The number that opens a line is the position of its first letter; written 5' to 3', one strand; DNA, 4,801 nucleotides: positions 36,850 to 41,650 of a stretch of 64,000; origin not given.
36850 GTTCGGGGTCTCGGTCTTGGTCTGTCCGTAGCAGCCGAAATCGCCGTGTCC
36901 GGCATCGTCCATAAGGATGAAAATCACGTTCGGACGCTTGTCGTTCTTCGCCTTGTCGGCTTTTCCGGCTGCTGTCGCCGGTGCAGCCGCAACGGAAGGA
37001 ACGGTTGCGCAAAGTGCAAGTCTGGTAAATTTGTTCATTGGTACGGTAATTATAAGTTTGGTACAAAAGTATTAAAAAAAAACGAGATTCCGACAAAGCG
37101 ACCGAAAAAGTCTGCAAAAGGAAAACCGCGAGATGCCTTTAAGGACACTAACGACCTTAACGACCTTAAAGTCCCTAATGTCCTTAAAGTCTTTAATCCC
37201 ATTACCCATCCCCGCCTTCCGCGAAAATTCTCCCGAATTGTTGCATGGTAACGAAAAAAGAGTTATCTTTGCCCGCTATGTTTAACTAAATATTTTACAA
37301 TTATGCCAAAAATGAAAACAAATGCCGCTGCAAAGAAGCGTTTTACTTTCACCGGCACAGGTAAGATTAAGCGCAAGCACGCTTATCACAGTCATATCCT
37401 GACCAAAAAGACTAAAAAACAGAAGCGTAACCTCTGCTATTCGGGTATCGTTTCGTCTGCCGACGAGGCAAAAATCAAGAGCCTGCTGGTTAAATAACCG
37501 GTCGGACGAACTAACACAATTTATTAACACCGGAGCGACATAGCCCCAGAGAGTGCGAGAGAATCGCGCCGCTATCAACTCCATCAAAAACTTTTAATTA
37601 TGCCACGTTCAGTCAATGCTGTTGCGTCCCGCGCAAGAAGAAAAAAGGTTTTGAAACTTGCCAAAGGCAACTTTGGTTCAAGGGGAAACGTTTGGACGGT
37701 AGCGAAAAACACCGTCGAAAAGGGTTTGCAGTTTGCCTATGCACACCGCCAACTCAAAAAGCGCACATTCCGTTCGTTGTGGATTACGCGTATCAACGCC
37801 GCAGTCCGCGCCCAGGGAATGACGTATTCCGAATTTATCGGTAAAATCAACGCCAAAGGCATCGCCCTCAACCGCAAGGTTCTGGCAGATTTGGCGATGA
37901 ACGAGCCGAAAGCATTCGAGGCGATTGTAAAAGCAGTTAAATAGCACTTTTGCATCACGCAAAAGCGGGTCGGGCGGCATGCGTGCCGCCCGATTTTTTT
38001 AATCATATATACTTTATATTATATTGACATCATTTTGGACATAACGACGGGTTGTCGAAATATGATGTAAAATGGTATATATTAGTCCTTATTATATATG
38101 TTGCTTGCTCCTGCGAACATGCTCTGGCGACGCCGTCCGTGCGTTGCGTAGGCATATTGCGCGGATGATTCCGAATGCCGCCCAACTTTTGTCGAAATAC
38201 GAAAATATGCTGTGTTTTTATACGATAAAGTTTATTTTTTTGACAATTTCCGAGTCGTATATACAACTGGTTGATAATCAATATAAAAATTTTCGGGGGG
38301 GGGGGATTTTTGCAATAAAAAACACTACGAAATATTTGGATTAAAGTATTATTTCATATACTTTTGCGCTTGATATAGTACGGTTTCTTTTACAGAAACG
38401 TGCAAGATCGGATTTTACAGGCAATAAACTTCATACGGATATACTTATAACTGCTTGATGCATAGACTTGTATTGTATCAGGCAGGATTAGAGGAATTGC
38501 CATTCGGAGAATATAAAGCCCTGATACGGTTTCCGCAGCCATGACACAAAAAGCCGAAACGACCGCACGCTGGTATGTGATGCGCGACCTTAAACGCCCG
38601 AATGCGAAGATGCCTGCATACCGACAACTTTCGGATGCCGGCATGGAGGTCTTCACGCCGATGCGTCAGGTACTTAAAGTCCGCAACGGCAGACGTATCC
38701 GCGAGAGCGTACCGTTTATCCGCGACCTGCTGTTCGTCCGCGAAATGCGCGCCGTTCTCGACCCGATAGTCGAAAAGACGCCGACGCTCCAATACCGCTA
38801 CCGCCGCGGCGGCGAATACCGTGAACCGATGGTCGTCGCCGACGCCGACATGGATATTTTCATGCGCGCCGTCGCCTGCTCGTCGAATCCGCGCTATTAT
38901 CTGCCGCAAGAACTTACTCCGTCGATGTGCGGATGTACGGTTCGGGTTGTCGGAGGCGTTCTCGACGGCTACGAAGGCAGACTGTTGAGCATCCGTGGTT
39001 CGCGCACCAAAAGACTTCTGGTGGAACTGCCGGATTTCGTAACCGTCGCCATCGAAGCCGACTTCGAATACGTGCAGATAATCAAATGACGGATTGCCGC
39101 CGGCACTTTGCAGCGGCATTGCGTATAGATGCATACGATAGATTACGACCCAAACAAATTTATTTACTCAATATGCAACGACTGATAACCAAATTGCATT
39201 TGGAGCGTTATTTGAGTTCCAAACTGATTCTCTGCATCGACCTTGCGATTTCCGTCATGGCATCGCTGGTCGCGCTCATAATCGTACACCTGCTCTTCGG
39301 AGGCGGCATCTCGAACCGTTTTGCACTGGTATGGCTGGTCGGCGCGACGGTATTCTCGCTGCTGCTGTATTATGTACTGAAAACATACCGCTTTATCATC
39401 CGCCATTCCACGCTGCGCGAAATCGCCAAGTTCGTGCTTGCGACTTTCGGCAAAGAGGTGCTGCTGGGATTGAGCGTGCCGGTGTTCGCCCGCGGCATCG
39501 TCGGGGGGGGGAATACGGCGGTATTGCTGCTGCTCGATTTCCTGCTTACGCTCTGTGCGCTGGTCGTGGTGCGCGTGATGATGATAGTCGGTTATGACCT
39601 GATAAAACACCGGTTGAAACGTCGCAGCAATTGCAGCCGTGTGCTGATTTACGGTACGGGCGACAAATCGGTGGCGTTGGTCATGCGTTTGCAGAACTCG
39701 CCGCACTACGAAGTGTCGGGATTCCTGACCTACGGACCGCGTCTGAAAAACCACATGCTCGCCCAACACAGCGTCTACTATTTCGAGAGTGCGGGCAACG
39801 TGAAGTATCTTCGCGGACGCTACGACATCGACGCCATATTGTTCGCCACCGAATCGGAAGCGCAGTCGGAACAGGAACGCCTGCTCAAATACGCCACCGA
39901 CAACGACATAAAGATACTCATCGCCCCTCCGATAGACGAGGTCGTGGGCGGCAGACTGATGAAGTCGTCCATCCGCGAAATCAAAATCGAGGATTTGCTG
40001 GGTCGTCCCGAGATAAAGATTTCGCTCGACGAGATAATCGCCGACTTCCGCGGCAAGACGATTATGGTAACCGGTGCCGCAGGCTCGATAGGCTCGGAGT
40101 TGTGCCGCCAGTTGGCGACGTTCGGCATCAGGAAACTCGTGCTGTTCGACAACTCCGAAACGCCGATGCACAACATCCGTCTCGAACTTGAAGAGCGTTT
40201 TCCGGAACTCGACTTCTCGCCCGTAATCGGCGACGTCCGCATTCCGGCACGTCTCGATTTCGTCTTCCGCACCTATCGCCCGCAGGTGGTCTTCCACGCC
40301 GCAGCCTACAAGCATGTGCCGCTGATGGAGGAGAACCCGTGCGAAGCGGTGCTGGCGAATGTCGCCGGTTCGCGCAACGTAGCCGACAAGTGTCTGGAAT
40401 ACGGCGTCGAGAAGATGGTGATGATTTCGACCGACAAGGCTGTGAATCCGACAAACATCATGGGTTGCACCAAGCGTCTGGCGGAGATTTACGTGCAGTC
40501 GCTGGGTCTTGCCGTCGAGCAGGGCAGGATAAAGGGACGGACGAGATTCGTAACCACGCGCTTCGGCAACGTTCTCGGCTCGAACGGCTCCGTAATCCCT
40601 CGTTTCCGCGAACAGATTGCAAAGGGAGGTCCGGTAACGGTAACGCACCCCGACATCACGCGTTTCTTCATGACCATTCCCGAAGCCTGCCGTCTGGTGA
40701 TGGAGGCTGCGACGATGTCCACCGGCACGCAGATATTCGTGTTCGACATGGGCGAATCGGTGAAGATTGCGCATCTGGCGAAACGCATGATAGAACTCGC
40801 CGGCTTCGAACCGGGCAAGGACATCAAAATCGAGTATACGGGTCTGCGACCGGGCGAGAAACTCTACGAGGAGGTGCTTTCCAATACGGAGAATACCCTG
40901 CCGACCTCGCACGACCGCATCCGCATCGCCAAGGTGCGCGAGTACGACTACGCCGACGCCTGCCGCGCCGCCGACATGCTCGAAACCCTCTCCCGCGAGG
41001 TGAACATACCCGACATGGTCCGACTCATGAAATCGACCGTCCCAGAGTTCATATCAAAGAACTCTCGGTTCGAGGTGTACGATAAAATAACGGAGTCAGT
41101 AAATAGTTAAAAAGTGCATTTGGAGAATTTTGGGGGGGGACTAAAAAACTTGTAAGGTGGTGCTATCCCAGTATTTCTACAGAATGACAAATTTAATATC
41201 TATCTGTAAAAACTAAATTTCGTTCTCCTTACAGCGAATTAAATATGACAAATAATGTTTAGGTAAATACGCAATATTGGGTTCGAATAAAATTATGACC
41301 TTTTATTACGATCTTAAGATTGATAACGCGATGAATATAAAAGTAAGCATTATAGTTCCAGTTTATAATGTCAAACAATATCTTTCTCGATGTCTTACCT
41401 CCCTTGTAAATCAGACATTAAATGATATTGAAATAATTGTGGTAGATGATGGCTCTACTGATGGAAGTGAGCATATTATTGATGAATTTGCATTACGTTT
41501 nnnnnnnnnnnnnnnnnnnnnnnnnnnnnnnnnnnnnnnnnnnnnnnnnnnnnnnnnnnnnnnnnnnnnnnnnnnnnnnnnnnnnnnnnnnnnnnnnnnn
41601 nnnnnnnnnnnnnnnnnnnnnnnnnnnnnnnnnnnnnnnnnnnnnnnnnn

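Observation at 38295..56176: Six G homopolymers of 8 to 11 nt concentrated in an 18 kb polysaccharide locus that is otherwise about 35-40% GC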

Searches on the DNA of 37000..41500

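Call 25: search_rna_families(source=window, start=37000, end=41500, threshold=evalue, max_evalue=1, show_alignments=3)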
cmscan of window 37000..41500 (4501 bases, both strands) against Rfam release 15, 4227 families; matches with E-value up to 1: 3.
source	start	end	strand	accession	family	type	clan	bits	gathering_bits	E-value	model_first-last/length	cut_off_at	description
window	40414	40489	+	RF00355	snoR28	Gene; snRNA; snoRNA; CD-box;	-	23.9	45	0.44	1-78/78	no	Small nucleolar RNA snoR28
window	37963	38030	-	RF01811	PtaRNA1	Gene; antitoxin;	-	23.1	47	0.23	1-72/72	no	Plasmid transferred anti-sense RNA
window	37136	37190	-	RF03975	mir-5881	Gene; miRNA;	-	20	87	0.51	1-67/67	no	mir-5881 microRNA precursor family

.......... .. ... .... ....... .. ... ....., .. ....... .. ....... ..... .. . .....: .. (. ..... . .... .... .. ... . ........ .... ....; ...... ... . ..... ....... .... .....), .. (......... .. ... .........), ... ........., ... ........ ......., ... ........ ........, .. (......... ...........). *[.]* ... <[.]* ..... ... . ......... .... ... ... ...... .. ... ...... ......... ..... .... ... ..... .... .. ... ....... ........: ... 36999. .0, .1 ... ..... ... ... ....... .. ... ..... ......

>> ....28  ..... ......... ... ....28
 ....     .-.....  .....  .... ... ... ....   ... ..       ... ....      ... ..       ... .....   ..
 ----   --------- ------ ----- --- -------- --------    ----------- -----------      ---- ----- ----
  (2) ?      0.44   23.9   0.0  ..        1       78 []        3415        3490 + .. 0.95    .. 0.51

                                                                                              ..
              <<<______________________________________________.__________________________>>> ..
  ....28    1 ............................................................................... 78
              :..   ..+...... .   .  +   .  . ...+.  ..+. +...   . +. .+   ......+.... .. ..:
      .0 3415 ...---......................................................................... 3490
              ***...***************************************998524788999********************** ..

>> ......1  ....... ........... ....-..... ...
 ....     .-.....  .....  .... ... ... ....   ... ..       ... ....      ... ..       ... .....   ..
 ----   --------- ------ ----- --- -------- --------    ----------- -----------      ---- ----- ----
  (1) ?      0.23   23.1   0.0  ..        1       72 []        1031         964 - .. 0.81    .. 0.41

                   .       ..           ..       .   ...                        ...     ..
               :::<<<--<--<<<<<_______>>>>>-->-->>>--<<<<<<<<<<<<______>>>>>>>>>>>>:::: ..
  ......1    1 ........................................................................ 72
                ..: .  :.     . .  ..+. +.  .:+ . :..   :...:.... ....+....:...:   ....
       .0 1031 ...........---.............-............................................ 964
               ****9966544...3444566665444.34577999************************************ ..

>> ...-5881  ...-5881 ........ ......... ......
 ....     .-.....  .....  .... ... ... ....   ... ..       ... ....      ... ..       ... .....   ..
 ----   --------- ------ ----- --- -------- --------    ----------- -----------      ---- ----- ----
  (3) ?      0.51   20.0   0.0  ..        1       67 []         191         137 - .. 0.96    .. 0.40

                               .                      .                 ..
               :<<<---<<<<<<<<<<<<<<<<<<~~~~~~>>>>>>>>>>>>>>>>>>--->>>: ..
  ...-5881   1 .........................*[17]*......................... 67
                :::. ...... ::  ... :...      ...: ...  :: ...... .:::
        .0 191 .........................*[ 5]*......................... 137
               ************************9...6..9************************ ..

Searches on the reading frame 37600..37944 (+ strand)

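Call 8: search_protein_families(library=pfam, proteins=[window:37600-37944:+])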
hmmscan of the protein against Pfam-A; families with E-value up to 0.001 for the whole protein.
window:37600-37944:+ (114 aa): 1 family
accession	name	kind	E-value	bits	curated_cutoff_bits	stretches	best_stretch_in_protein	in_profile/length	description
PF00453.23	Ribosomal_L20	-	1e-41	141.8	30.8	1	3-109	1-107/107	Ribosomal protein L20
